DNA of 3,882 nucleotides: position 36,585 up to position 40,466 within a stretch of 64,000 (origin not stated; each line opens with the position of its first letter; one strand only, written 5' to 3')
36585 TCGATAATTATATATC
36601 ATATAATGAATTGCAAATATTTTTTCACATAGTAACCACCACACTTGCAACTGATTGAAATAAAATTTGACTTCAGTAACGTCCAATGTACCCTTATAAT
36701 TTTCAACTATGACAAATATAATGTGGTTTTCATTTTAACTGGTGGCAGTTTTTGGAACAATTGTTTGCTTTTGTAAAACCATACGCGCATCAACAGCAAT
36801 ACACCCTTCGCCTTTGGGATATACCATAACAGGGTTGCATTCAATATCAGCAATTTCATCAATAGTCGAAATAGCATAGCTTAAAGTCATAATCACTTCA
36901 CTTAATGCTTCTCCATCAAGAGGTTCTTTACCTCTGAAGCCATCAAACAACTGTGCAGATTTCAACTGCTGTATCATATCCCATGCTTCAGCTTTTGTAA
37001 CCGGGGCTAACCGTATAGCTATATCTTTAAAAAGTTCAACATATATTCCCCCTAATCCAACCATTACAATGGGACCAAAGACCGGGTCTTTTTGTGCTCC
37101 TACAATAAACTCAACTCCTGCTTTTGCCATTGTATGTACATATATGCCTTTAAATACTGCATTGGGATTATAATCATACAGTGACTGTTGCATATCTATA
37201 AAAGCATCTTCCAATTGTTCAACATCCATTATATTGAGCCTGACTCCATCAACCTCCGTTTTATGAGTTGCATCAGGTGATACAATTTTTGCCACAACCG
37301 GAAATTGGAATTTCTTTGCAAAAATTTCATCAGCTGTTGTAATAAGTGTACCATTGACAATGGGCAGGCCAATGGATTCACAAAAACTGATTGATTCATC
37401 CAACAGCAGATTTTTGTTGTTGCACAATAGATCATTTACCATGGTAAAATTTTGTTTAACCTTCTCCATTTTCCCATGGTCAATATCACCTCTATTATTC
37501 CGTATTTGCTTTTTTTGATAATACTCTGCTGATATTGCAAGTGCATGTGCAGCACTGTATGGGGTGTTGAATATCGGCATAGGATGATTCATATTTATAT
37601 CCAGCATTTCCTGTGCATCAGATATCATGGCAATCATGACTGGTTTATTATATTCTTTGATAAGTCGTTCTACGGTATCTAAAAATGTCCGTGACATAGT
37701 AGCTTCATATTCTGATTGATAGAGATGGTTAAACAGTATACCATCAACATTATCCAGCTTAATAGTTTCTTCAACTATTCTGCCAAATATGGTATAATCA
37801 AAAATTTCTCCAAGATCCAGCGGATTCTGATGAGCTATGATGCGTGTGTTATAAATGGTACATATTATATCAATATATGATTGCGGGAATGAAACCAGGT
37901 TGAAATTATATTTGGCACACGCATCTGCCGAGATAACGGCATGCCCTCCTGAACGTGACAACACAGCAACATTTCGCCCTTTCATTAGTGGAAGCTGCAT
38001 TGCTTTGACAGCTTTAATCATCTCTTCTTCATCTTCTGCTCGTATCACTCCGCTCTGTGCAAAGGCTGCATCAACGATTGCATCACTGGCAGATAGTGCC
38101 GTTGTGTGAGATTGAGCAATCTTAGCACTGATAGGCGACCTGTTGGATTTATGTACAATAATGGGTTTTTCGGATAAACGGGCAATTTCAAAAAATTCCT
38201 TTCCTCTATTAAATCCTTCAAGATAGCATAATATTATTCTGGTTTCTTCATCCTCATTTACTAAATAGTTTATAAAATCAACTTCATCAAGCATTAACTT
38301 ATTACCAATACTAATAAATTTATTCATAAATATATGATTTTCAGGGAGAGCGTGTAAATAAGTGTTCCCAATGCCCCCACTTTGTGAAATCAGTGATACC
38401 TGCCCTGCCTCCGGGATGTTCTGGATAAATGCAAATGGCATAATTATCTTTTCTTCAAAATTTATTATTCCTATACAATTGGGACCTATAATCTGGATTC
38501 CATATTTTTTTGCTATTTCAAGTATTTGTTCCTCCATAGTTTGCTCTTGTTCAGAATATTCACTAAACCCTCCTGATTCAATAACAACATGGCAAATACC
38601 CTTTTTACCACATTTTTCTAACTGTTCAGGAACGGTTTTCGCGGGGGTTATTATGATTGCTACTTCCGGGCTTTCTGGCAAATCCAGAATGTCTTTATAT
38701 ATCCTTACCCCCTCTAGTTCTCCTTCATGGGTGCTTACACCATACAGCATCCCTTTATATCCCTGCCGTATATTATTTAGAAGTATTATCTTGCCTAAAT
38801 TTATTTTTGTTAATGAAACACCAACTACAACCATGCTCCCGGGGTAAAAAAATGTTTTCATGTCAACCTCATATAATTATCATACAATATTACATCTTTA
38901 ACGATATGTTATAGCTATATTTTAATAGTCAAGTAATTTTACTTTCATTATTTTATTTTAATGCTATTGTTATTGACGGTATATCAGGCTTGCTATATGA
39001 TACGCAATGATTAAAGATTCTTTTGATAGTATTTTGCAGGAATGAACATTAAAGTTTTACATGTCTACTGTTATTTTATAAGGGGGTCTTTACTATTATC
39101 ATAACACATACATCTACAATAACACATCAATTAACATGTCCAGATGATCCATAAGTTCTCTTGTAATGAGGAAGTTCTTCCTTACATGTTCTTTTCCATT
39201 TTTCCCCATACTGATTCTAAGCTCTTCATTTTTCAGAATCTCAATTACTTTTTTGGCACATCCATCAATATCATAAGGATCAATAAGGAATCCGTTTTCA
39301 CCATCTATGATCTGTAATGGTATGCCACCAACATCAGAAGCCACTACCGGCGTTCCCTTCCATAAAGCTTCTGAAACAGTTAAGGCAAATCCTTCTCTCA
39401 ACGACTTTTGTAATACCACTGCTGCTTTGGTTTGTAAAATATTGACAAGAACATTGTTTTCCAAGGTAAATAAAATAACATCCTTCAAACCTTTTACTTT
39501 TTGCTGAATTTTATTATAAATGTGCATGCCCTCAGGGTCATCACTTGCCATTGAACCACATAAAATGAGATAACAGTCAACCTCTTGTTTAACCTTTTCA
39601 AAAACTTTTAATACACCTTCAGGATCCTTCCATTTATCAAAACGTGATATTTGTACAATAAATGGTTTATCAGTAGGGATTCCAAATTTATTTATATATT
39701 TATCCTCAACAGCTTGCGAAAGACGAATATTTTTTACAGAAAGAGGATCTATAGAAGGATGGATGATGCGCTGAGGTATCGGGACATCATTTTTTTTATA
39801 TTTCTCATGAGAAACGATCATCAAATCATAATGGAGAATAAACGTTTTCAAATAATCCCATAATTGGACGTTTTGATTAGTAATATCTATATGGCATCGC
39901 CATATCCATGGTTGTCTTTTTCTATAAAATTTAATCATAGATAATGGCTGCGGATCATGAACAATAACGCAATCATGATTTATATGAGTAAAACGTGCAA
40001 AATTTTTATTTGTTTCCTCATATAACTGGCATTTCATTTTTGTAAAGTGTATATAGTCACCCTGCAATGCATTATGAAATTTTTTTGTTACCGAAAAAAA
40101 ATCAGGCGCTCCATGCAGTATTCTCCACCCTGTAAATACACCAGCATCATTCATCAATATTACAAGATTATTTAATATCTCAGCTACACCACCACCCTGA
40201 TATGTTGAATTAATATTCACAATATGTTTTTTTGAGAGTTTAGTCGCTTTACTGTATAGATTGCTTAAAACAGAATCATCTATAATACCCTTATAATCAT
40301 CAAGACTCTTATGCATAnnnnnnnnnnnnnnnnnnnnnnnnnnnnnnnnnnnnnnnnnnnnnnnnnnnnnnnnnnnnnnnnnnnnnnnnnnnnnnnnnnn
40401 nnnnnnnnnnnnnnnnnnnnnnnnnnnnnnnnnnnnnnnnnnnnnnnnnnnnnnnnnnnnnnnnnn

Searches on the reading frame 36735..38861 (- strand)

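Call 22: search_protein_families(library=pfam, proteins=[window:36735-38861:-], max_evalue=0.0001)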
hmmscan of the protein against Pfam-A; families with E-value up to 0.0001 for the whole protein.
window:36735-38861:- (708 aa): 4 families
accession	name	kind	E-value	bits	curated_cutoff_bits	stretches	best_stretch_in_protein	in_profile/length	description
PF13549.11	ATP-grasp_5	-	2.4e-64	217.2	27.6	1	483-696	8-221/221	ATP-grasp domain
PF13607.11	Succ_CoA_lig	-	1.1e-42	145.6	27.4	1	152-287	1-137/138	Succinyl-CoA ligase like flavodoxin domain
PF13380.12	CoA_binding_2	-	4.4e-17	63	22.8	1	9-133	2-114/116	CoA binding domain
PF02629.25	CoA_binding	-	3.8e-08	34.4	22.3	1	7-94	3-93/97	CoA binding domain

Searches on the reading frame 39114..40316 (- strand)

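Call 22: search_protein_families(library=pfam, proteins=[window:39114-40316:-], max_evalue=0.0001)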
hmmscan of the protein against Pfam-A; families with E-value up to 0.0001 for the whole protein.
window:39114-40316:- (400 aa): 4 families
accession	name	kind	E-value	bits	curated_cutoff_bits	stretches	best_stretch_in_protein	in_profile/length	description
PF21269.3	TreT_GT1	-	4.7e-56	188.9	27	1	34-174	1-143/144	Trehalose synthase, N-terminal domain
PF00534.26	Glycos_transf_1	-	7.4e-34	117.2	26.4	1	205-376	3-171/172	Glycosyl transferases group 1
PF13692.12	Glyco_trans_1_4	-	1.2e-18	68.1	27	1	218-363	2-142/142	Glycosyl transferases group 1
PF20706.3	GT4-conflict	-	1.5e-05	24.6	26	1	249-332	234-316/385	Family 4 Glycosyltransferase in conflict systems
